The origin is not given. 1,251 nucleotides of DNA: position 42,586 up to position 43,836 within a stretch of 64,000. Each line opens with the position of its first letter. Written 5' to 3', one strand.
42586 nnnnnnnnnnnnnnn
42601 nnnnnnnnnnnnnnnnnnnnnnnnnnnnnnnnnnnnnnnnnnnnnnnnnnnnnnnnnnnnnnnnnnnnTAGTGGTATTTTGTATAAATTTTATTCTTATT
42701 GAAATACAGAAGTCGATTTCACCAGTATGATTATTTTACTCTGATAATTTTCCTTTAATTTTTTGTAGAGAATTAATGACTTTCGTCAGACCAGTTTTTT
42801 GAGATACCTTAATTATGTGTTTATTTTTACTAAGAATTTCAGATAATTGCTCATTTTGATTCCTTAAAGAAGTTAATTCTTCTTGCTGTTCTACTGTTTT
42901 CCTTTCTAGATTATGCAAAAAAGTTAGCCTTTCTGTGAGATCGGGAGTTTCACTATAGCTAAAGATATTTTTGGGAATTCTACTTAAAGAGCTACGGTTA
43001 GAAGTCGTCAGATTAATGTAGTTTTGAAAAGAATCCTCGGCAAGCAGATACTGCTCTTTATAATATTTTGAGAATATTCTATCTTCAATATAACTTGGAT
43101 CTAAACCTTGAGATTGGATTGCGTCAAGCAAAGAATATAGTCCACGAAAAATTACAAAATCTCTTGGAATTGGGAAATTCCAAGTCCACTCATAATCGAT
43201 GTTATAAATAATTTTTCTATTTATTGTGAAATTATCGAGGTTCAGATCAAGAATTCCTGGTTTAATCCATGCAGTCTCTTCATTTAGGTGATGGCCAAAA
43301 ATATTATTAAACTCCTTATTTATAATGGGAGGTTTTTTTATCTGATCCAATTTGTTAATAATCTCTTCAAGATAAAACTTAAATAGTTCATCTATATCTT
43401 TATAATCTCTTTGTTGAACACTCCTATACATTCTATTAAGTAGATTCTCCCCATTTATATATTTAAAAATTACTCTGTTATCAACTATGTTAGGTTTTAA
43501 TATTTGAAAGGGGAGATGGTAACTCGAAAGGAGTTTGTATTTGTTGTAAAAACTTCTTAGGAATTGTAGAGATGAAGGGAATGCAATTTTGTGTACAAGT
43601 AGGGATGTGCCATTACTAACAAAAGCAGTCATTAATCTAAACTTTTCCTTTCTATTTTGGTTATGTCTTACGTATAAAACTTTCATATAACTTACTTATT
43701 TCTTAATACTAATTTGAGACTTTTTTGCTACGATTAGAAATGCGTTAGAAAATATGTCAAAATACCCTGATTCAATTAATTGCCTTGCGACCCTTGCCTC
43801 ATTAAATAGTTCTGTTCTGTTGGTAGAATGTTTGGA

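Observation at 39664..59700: A ~20-kb polyprenyl-phosphate-sugar-dependent envelope glycosylation locus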

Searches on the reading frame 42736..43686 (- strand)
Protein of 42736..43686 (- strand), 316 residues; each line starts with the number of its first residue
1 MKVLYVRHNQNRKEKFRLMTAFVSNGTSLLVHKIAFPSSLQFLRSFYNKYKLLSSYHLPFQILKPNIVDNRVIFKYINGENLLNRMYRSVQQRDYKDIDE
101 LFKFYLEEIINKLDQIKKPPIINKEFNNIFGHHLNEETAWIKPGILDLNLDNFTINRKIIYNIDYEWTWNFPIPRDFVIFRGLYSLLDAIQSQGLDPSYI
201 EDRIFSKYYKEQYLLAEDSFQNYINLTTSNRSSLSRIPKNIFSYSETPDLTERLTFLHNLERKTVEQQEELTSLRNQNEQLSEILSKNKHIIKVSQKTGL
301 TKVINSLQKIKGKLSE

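Call 4: search_protein_families(library=pfam, proteins=[window:42736-43686:-], max_evalue=0.01)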
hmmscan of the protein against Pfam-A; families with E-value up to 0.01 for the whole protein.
window:42736-43686:- (316 aa): 0 families

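Call 7: search_protein_families(library=ncbifam, proteins=[window:42736-43686:-], max_evalue=0.001)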
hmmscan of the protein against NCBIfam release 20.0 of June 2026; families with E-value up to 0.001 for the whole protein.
window:42736-43686:- (316 aa): 0 families
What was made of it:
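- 42736..43686 (-): Kinase-fold protein with a C-terminal coiled coil (316 aa). Proposed kinase half and ruler of a split chain terminator. No Pfam or NCBIfam hit (calls 4, 7).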

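Call 10: search_solved_structures(query=window:42736-43686:-, max_evalue=10)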
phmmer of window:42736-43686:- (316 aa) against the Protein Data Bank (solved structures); distinct sequences matched with E-value up to 10: 3.
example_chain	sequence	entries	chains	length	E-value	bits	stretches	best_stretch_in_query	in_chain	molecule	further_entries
4bry_B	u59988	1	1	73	0.011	18.2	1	258-301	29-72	MULTICILIN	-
9azq_H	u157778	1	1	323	0.7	12.3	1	239-315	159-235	Inverted formin-2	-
9az4_G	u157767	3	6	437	1.2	11.5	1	239-315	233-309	Inverted formin-2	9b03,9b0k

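Call 30: search_protein_representatives(protein=window:42736-43686:-)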
Query: 316 residues. Proteins with E-value up to 0.001 (for the whole library): 1248; up to 1e-10: 272; up to 1e-30: 5. The best 150 are listed.
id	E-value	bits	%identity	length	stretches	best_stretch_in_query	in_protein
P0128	2.2e-146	503.2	100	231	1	86-316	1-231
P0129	4.2e-40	154.3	34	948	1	3-304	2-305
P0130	3.3e-32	128.4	32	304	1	3-284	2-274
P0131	1.0e-31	126.8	31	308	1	3-293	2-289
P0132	1.2e-31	126.5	32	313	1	3-298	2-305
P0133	1.6e-29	119.6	33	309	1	3-296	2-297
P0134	6.5e-29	117.5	32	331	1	3-289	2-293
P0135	3.2e-28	115.3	30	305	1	3-310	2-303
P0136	1.1e-26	110.3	32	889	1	4-228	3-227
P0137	1.7e-26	109.6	32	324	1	3-304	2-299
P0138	2.1e-26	109.3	29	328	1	2-314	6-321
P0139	4.1e-26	108.3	36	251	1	3-230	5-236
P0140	3.4e-25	105.3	38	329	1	2-241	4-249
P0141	9.4e-25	103.9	33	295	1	3-229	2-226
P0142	1.9e-24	102.9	32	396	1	3-228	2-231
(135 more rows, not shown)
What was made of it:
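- Tried and rejected: The exhaustive representative search was needed (call 30).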

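Call 34: search_solved_structures(query=A2, max_evalue=10, show_alignments=2)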
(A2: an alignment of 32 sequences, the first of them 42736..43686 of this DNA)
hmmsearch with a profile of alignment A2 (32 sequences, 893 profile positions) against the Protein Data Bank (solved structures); distinct sequences matched with E-value up to 10: 18.
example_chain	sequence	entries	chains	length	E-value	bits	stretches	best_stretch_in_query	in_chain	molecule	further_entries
2z87_A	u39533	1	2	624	1.2e-19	73.4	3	558-671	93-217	Chondroitin synthase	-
2z86_A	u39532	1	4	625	1.3e-19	73.3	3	559-671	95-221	Chondroitin synthase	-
5hea_A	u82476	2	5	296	7.4e-11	44.3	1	555-647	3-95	Putative glycosyltransferase (GalT1)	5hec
6p61_A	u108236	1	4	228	3.1e-10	42.3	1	551-670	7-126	Glycosyltransferase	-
5mlz_A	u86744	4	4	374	7.8e-09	37.6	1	557-665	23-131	Dolichol monophosphate mannose synthase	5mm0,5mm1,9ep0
22ao_A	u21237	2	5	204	2.1e-06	29.6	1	556-666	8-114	GmaR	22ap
1h7l_A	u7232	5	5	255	2.1e-06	29.6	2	388-443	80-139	SPORE COAT POLYSACCHARIDE BIOSYNTHESIS PROTEIN SPSA | PROTEIN (SPORE COAT POLYSACCHARIDE BIOSYNTHESIS PROTEIN SPSA)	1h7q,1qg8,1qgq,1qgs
3bcv_A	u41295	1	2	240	8.7e-06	27.5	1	557-698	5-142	Putative glycosyltransferase protein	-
5eke_A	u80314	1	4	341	0.00041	22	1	556-656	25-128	Uncharacterized glycosyltransferase sll0501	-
5ekp_C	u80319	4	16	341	0.00041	22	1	556-656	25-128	Uncharacterized glycosyltransferase sll0501 | Glycosyltransferase sll0501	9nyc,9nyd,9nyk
9nye_A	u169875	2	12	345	0.00041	22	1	556-656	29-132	Glycosyltransferase sll0501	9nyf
6pxu_A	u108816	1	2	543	0.00081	21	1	534-674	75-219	Polypeptide N-acetylgalactosaminyltransferase 12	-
9hwj_A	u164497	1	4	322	0.0018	19.9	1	557-648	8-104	Undecaprenyl-phosphate 4-deoxy-4-formamido-L-arabinose transferase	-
8ppr_G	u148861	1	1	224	0.29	12.6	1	199-295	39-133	Kinetochore protein Spc25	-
9jma_A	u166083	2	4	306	0.37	12.2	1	558-657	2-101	GalNAc(5)-diNAcBac-PP-undecaprenol beta-1,3-glucosyltransferase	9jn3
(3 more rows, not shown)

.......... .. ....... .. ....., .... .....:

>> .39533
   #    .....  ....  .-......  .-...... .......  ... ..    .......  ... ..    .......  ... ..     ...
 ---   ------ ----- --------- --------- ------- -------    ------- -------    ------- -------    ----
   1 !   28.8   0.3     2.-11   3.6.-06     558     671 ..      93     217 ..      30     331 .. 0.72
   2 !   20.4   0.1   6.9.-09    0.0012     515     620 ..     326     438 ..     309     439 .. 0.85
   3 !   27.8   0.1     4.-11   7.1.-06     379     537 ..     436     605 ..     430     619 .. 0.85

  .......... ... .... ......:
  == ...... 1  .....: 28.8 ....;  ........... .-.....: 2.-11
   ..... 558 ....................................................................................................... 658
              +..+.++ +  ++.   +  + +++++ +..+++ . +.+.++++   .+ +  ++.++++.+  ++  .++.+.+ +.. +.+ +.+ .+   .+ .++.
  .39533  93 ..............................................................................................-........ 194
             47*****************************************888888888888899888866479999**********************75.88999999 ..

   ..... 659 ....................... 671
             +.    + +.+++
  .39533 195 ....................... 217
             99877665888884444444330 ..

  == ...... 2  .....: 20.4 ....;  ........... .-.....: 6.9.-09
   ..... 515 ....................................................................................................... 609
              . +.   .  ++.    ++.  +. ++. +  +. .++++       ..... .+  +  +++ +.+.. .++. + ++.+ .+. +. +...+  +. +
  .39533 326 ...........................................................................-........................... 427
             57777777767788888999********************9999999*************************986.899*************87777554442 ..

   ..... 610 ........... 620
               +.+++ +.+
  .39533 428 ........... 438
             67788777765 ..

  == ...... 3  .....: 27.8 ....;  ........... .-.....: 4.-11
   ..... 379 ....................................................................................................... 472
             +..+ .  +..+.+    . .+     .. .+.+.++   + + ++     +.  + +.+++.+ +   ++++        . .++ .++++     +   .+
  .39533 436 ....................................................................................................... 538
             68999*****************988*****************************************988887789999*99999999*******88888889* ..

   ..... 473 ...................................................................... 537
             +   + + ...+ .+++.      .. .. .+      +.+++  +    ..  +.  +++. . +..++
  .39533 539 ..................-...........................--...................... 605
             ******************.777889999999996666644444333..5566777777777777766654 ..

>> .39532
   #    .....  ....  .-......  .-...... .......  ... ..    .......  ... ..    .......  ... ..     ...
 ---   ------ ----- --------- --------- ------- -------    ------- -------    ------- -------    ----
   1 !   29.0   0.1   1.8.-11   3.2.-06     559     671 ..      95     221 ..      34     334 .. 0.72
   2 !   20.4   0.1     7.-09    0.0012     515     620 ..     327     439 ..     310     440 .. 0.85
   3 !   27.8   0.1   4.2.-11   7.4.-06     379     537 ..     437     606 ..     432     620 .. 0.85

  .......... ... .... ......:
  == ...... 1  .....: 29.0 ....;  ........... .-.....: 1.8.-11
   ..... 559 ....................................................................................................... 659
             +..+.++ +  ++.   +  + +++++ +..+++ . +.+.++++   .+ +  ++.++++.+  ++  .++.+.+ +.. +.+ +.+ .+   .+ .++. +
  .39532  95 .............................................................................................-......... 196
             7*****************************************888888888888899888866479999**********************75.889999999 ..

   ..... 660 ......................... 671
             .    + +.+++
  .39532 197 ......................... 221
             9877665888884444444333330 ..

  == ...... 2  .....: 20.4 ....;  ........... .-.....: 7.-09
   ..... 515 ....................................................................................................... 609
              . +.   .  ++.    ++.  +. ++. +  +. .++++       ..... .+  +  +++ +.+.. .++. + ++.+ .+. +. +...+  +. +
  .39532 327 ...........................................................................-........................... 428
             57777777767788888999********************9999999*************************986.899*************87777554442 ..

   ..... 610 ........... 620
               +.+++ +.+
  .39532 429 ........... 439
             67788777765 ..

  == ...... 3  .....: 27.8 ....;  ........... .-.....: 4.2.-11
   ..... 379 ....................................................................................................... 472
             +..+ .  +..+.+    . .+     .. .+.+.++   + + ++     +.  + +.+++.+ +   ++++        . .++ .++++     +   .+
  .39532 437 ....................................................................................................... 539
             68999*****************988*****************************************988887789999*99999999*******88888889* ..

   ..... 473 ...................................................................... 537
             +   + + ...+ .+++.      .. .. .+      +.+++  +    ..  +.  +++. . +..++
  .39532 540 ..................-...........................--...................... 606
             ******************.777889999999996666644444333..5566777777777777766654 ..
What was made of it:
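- Tried and rejected: The first kinase profile (A2) was contaminated by fused GT2 modules (call 34), so I rebuilt it from stand-alone members (A3).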

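Call 35: search_protein_families(library=pfam, alignment_id=A2, max_evalue=0.001)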
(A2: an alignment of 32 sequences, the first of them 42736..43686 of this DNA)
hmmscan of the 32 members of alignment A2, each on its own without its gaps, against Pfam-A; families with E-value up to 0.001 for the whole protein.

A. member 1, window:42736-43686:- (316 aa): 0 families

B. families by the number of members that match (of 32 scanned): 24 families
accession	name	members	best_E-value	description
PF00535.33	Glycos_transf_2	8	9e-53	Glycosyl transferase family 2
PF13641.12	Glyco_tranf_2_3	8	1.1e-19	Glycosyltransferase like family 2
PF13632.12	Glyco_trans_2_3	7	1.4e-10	Glycosyl transferase family group 2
PF10111.15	Glyco_tranf_2_2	6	3.5e-24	Glycosyltransferase like family 2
PF13712.12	Glyco_tranf_2_5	5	2.6e-06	Glycosyltransferase like family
PF05045.17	RgpF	3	6e-118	Rhamnan synthesis protein F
PF08242.18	Methyltransf_12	2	3.7e-12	Methyltransferase domain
PF13489.12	Methyltransf_23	2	5.9e-12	Methyltransferase domain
PF08241.18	Methyltransf_11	2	8.2e-10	Methyltransferase domain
PF13649.12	Methyltransf_25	2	1.9e-09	Methyltransferase domain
PF00398.26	RrnaAD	2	3.1e-07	Ribosomal RNA adenine dimethylase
PF05401.17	NodS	2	2.5e-06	Nodulation protein S (NodS)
PF02709.20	Glyco_transf_7C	2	0.00016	N-terminal domain of galactosyltransferase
PF14307.12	Glyco_tran_WbsX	1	4.1e-122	Glycosyltransferase WbsX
PF21374.3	WsaF_N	1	3.3e-59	WsaF, N-terminal domain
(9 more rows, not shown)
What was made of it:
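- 42736..43686 (-): Homologs are fused to GT2, RgpF, WbsX, WsaF and methyltransferase modules (call 35).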

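Call 45: predict_structure(alignment_id=A3)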
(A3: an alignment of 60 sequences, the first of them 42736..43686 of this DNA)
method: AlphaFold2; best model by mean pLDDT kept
length: 316 residues; sequences in the alignment: 60
mean_pLDDT: 92.2   pTM: 0.79
mean pLDDT of the five models: 92.2, 91.5, 91.3, 90.9, 90.8
residues with pLDDT >= 90: 259; 70-90: 35; 50-70: 15; < 50: 7
segments of 3 or more residues with pLDDT < 50: 240-245
pLDDT, mean of each block of 10 residues (from residue 1): 94 97 97 98 98 98 98 98 97 97 98 95 96 96 98 98 97 98 95 92 95 96 87 58 53 80 92 95 96 90 90 83
secondary structure, 60 per line:
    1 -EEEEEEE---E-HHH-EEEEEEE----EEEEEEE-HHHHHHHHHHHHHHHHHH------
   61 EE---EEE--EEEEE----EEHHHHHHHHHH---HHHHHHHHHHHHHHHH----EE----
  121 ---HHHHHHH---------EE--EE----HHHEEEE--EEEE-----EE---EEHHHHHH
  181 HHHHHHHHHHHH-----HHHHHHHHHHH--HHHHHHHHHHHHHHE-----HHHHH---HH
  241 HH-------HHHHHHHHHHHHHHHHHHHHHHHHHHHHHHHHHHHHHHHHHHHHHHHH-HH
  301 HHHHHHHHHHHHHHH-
elements in order: E2-8 E18-24 E29-35 H37-54 E66-68 E71-75 H82-91 H95-110 H124-130 E153-156 E159-162 H175-192 H198-208 H211-224 H231-235 H239-242 H250-297 H299-315
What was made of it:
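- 42736..43686 (-): AF2 model pLDDT 92, with long helices at 250-315 (call 45).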

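Call 48: fold_search(model_id=the predicted structure, library=pdb)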
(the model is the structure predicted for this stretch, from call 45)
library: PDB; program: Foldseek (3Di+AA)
matches with E <= 10: 1888; with E <= 0.001: 78
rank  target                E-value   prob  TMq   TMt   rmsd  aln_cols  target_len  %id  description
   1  4fex_C                9.8e-06  1.00  0.40  0.46   7.6       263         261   14  Crystal structure of the aminoglycoside phosphotransferase APH(3')-Ia, with substrate kanamycin and small molecule inh (released 2012-06-20)
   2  4gkh_G                9.8e-06  1.00  0.30  0.34  13.9       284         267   12  Crystal structure of the aminoglycoside phosphotransferase APH(3')-Ia, with substrate kanamycin and small molecule inh (released 2012-09-05)
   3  4feu_A                1.2e-05  1.00  0.41  0.49   7.0       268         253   14  Crystal structure of the aminoglycoside phosphotransferase APH(3')-Ia, with substrate kanamycin and small molecule inh (released 2012-06-20)
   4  4feu_B                1.5e-05  1.00  0.32  0.37  13.6       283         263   14  Crystal structure of the aminoglycoside phosphotransferase APH(3')-Ia, with substrate kanamycin and small molecule inh (released 2012-06-20)
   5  4fev_A                1.6e-05  1.00  0.41  0.47   8.6       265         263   14  Crystal structure of the aminoglycoside phosphotransferase APH(3')-Ia, with substrate kanamycin and small molecule inh (released 2012-06-20)
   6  4fev_C                2.0e-05  1.00  0.33  0.40  14.4       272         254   12  Crystal structure of the aminoglycoside phosphotransferase APH(3')-Ia, with substrate kanamycin and small molecule inh (released 2012-06-20)
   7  4gkh_K                2.1e-05  1.00  0.30  0.34  13.7       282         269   13  Crystal structure of the aminoglycoside phosphotransferase APH(3')-Ia, with substrate kanamycin and small molecule inh (released 2012-09-05)
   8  4few_A                2.3e-05  1.00  0.41  0.47   7.2       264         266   14  Crystal structure of the aminoglycoside phosphotransferase APH(3')-Ia, with substrate kanamycin and small molecule inh (released 2012-06-20)
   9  4few_B                2.6e-05  1.00  0.39  0.47   8.7       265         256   14  Crystal structure of the aminoglycoside phosphotransferase APH(3')-Ia, with substrate kanamycin and small molecule inh (released 2012-06-20)
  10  4feu_F                2.8e-05  1.00  0.32  0.39  14.2       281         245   14  Crystal structure of the aminoglycoside phosphotransferase APH(3')-Ia, with substrate kanamycin and small molecule inh (released 2012-06-20)
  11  4gki_L                2.9e-05  1.00  0.39  0.44   7.3       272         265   13  Crystal structure of the aminoglycoside phosphotransferase APH(3')-Ia, with substrate kanamycin and small molecule inh (released 2012-09-05)
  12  4gkh_H                3.1e-05  1.00  0.34  0.41  14.1       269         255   12  Crystal structure of the aminoglycoside phosphotransferase APH(3')-Ia, with substrate kanamycin and small molecule inh (released 2012-09-05)
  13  4few_F                3.1e-05  1.00  0.31  0.36  14.0       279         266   14  Crystal structure of the aminoglycoside phosphotransferase APH(3')-Ia, with substrate kanamycin and small molecule inh (released 2012-06-20)
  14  2pup_A                4.1e-05  1.00  0.30  0.27  17.2       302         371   14  Structures of 5-methylthioribose kinase reveal substrate specificity and unusual mode of nucleotide binding (released 2007-05-22)
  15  4gkh_C                4.4e-05  1.00  0.41  0.47   7.0       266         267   14  Crystal structure of the aminoglycoside phosphotransferase APH(3')-Ia, with substrate kanamycin and small molecule inh (released 2012-09-05)
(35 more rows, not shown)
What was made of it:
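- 42736..43686 (-): Foldseek PDB hits are APH(3')-Ia, MTR kinase, LicA, macrolide phosphotransferases and Rio kinase (call 48).
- On ABC-transporter-dependent glycan pathway with chain termination (O9a/O3/O7/O12 type): Kinase fold followed by helices at 250-315, pLDDT 80-96 (calls 45, 48).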
